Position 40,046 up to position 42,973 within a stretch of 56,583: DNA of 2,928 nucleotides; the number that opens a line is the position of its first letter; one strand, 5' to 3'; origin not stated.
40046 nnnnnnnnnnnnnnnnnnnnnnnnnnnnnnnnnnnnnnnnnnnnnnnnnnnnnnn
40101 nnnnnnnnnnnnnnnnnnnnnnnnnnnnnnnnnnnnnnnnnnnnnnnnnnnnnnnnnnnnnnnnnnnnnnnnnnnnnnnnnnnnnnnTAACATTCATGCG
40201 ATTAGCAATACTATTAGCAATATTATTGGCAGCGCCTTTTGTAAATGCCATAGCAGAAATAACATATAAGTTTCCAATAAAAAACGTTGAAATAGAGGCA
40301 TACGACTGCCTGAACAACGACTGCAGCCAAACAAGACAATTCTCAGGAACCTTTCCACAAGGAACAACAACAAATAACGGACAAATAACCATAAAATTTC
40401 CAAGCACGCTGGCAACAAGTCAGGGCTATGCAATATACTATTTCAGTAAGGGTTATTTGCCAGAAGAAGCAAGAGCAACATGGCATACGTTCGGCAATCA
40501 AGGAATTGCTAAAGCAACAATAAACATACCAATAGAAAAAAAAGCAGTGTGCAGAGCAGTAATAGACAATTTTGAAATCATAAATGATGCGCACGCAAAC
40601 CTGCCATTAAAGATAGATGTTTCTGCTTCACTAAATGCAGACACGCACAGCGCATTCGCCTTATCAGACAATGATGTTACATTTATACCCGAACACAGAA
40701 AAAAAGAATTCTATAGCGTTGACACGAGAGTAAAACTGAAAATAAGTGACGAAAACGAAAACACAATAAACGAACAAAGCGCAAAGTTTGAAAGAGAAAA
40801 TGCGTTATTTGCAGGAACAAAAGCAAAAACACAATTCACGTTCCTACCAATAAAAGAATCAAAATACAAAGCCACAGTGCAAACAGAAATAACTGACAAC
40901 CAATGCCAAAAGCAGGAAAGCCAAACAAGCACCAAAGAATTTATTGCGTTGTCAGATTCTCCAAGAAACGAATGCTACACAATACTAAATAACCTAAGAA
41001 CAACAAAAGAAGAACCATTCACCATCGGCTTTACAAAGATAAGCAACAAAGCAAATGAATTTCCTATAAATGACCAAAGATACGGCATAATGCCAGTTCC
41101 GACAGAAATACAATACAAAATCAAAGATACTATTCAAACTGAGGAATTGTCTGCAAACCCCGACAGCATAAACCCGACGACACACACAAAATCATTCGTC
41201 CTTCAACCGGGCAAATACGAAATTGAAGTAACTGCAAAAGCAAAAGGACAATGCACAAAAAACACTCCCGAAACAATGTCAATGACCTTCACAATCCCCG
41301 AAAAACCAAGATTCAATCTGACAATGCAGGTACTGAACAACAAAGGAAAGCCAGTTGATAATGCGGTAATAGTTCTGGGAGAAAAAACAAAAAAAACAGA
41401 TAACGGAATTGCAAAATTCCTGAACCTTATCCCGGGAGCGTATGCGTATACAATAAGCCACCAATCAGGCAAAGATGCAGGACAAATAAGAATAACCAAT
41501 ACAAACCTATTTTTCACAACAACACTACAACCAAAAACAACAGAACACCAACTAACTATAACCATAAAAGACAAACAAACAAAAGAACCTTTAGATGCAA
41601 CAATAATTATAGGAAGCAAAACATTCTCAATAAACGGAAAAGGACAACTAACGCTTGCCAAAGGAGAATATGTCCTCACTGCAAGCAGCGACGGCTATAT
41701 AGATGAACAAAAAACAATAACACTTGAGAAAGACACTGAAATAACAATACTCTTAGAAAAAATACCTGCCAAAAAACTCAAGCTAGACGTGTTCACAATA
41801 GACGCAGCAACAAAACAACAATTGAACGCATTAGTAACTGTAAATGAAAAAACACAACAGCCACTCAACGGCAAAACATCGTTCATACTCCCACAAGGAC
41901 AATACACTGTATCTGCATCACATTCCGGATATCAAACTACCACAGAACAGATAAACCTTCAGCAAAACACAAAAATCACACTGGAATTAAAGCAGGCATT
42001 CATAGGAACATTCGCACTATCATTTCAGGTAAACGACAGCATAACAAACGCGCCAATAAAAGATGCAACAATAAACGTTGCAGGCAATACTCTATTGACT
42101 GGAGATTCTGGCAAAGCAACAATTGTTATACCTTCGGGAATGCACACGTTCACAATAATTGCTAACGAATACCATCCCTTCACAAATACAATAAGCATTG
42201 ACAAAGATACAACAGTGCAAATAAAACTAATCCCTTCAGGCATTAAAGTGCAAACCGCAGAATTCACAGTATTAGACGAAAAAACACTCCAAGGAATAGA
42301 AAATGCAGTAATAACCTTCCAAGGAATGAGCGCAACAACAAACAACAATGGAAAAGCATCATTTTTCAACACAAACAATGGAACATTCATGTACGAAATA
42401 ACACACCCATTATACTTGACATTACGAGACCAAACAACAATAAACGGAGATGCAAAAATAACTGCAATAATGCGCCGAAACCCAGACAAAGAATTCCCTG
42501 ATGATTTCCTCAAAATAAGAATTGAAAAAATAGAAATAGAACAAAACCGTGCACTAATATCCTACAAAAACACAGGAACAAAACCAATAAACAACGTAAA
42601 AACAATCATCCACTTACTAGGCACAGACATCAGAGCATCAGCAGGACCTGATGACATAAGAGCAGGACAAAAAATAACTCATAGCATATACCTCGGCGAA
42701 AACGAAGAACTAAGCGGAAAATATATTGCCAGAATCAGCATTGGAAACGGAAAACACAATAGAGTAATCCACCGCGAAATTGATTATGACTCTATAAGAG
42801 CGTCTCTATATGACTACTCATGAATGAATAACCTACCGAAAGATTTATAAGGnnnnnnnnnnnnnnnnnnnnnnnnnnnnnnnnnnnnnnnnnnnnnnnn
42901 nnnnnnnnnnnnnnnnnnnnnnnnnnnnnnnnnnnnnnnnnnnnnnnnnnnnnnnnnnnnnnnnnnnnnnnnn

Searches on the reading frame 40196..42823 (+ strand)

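Call 20: search_protein_families(library=pfam, proteins=[window:40196-42823:+], max_evalue=0.00001)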
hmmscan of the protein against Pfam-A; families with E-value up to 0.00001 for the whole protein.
window:40196-42823:+ (875 aa): 4 families
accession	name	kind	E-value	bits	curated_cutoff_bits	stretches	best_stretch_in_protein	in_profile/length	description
PF13620.12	CarboxypepD_reg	-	6.4e-25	87.7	32.3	0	611-678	5-81/82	Carboxypeptidase regulatory-like domain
PF08308.17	PEGA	-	4.2e-13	49.4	20.8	0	564-600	31-69/71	PEGA domain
PF13715.12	CarbopepD_reg_2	-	9e-11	42.1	32.2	0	556-599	31-77/88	CarboxypepD_reg-like domain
PF23374.1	Fn3_arc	-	8e-09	35.9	28.9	0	609-657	24-72/78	Archaeal fibronectin-III type-like domain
